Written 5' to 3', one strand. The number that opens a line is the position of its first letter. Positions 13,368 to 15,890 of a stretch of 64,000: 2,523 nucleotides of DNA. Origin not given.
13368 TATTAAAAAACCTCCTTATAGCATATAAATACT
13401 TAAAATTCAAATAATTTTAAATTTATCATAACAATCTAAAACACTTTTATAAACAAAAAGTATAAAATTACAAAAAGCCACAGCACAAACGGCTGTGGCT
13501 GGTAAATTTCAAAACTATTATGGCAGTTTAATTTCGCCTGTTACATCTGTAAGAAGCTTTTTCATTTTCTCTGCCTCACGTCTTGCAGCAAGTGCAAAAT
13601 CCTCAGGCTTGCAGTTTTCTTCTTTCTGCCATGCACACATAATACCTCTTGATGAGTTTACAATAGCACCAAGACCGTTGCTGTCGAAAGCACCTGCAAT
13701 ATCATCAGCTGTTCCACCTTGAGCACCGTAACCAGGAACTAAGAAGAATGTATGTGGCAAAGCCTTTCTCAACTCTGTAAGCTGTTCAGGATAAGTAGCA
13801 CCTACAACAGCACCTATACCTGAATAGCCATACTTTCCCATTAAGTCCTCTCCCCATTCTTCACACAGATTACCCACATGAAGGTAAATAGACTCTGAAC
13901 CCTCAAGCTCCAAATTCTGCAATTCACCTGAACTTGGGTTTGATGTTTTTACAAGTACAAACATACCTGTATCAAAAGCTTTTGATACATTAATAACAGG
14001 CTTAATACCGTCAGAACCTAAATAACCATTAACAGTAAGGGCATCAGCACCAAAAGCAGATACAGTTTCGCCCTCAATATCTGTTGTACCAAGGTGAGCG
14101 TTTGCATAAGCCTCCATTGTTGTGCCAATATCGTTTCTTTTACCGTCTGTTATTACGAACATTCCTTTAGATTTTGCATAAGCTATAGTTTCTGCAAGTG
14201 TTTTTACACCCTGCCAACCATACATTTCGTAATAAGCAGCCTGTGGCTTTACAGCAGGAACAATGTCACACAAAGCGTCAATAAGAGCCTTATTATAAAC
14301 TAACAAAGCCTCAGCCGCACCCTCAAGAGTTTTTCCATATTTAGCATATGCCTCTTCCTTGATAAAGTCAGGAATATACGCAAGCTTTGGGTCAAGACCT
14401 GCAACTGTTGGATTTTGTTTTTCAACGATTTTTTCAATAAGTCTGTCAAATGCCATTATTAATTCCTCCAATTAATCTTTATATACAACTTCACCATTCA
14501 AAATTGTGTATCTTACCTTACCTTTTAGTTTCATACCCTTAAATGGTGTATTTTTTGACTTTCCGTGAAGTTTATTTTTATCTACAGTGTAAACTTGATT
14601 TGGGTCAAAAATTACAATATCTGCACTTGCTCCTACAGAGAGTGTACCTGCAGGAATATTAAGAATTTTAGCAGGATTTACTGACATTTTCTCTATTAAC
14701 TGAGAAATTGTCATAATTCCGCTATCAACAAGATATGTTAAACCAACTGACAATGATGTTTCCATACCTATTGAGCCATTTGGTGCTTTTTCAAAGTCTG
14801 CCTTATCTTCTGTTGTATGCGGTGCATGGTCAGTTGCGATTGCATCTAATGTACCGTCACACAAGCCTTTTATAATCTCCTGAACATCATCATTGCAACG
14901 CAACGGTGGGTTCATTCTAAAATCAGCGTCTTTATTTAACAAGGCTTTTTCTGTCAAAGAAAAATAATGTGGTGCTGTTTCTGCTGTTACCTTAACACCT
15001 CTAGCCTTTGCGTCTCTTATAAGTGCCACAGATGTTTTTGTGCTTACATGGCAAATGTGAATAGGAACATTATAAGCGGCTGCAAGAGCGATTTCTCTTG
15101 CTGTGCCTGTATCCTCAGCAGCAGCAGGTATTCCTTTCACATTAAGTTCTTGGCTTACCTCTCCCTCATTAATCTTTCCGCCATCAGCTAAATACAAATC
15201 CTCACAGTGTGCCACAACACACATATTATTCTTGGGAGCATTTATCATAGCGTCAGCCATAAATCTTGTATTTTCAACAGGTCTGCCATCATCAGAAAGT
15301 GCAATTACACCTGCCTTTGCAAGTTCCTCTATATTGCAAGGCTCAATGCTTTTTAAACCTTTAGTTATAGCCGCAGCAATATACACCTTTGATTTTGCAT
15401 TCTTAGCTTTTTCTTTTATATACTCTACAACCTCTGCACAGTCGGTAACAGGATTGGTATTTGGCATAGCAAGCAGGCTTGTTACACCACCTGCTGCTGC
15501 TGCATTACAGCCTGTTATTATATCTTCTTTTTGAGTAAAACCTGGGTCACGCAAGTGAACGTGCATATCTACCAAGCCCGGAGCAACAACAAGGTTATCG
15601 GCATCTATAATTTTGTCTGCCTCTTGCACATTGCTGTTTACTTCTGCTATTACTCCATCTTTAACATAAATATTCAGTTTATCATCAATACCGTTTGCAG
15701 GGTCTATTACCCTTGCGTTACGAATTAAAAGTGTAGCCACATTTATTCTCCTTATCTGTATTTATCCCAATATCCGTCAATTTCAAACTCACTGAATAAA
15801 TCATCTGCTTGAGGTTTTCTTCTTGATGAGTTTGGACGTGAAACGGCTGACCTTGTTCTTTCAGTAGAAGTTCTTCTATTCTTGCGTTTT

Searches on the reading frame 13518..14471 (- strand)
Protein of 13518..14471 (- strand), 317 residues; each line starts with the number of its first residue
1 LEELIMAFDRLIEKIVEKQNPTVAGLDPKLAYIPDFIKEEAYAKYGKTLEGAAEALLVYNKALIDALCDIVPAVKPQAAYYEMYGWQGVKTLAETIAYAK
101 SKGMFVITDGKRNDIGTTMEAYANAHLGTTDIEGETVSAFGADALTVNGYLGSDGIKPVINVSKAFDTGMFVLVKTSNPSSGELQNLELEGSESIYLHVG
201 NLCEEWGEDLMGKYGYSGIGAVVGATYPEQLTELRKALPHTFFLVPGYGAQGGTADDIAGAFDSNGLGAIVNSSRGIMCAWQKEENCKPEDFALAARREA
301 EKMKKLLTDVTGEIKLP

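Call 28: search_protein_families(library=pfam, proteins=[window:13518-14471:-])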
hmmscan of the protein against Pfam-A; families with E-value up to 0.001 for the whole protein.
window:13518-14471:- (317 aa): 1 family
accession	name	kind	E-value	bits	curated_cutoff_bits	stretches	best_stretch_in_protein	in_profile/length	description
PF00215.30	OMPdecase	-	1.2e-24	87.9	27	1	62-285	17-216/221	Orotidine 5'-phosphate decarboxylase / HUMPS family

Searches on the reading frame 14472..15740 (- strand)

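Call 28: search_protein_families(library=pfam, proteins=[window:14472-15740:-])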
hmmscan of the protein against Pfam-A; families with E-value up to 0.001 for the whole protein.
window:14472-15740:- (422 aa): 4 families
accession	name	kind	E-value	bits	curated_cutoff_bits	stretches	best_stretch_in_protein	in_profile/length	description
PF01979.26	Amidohydro_1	-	1e-30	107.6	25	1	51-419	1-345/345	Amidohydrolase family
PF07969.17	Amidohydro_3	-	2.3e-18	67.4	29.7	2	339-420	403-472/472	Amidohydrolase family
PF12890.13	DHOase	-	1.5e-10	41.8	21.2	1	51-236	3-141/142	Dihydro-orotase-like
PF19799.5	DUF6282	-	9.3e-05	22.7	26.8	0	217-259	133-175/196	Family of unknown function (DUF6282)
